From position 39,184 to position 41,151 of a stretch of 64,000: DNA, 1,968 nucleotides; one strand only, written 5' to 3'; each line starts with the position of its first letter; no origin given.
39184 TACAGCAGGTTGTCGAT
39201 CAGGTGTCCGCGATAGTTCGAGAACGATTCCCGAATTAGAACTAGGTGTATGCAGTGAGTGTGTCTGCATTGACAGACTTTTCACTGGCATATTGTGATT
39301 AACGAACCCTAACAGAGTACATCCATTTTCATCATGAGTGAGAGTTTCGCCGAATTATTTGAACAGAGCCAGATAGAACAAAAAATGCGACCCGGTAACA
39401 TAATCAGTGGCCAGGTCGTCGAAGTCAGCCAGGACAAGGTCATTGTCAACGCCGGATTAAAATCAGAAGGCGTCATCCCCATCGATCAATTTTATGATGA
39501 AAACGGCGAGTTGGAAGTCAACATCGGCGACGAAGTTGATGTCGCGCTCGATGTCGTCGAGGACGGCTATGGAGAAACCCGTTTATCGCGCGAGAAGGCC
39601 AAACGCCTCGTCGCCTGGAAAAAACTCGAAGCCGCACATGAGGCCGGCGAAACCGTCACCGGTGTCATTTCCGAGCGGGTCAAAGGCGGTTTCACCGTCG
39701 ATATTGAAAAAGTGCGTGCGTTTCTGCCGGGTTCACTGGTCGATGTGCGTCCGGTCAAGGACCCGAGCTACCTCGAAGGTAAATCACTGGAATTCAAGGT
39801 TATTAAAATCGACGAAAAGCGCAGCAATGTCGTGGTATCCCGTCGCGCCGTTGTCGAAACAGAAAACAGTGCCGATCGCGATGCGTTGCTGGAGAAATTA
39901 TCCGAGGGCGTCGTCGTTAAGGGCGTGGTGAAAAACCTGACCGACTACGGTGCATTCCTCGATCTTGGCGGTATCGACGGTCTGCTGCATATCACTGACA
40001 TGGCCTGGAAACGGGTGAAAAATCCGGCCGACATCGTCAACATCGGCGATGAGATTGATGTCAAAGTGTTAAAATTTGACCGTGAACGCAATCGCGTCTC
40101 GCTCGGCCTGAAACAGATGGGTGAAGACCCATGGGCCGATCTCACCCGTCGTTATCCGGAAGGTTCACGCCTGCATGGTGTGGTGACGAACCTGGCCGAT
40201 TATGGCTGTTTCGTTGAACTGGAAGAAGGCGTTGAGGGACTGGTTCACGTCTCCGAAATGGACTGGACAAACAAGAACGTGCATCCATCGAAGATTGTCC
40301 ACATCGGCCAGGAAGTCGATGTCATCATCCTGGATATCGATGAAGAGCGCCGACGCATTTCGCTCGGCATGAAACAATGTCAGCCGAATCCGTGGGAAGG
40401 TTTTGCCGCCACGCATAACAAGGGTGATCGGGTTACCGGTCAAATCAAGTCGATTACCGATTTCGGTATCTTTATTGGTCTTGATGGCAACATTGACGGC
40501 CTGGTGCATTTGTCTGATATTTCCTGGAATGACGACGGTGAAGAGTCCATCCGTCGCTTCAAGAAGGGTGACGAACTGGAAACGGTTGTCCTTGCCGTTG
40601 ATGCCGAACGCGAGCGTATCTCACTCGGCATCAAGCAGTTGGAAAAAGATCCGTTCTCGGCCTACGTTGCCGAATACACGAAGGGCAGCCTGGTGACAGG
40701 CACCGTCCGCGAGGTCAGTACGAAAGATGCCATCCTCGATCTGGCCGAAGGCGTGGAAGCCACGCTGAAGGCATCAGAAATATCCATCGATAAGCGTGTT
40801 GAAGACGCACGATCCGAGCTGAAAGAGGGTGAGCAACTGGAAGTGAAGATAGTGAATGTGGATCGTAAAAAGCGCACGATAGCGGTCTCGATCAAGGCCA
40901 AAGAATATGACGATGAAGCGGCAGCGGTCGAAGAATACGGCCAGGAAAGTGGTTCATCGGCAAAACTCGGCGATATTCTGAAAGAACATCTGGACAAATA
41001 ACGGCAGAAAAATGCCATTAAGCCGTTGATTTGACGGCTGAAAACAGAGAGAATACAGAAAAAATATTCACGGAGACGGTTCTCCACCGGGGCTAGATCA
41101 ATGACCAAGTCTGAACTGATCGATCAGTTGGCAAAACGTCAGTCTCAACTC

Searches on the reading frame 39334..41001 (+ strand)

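Call 38: search_protein_families(library=ncbifam, proteins=[window:39334-41001:+], max_evalue=1e-20)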
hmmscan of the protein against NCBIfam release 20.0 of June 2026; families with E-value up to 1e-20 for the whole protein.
window:39334-41001:+ (555 aa): 25 families
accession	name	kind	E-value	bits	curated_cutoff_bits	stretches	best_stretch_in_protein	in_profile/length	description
NF004954.0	PRK06299.1-4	equivalog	2.8e-282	936.9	727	1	1-554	1-557/560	30S ribosomal protein S1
NF004951.0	PRK06299.1-1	equivalog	1.6e-266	885.1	918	1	1-538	1-537/556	30S ribosomal protein S1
TIGR00717.1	rpsA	equivalog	1.4e-206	687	577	1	3-521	1-516/516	30S ribosomal protein S1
NF004955.0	PRK06299.1-5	equivalog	4.8e-205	682.1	878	1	2-553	9-559/566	30S ribosomal protein S1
NF004952.0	PRK06299.1-2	equivalog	3.5e-203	676.1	524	1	3-554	31-579/580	30S ribosomal protein S1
NF004953.0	PRK06299.1-3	equivalog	1e-173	578.7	720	1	5-548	32-566/580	30S ribosomal protein S1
NF005208.0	PRK06676.1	equivalog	4.2e-171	569.2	368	3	6-353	3-354/391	30S ribosomal protein S1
NF000907.0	PRK00087.1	equivalog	6.4e-166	553.4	624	3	4-351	286-637/671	bifunctional 4-hydroxy-3-methylbut-2-enyl diphosphate reductase/30S ribosomal protein S1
NF010379.0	PRK13806.1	equivalog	2.3e-133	445.4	648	2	2-384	14-400/491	30S ribosomal protein S1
NF005911.0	PRK07899.1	equivalog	9.4e-130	433.5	691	3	18-310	33-327/486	30S ribosomal protein S1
NF004956.0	PRK06299.1-6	equivalog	5.2e-114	381.8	711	1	3-553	15-553/554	30S ribosomal protein S1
NF005639.0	PRK07400.1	equivalog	5.1e-66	222.7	460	1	3-270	16-275/318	30S ribosomal protein S1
NF005973.0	PRK08059.1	equivalog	8.7e-62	206.7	148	0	272-354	3-84/123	S1 domain-containing post-transcriptional regulator GSP13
NF040579.1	S1_dom_CvfD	subfamily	5.8e-57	190.8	117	0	276-353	3-79/113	CvfD/Ygs/GSP13 family RNA-binding post-transcriptional regulator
NF008805.1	PRK11824.1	equivalog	2.3e-46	158.5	471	0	157-261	578-682/683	polyribonucleotide nucleotidyltransferase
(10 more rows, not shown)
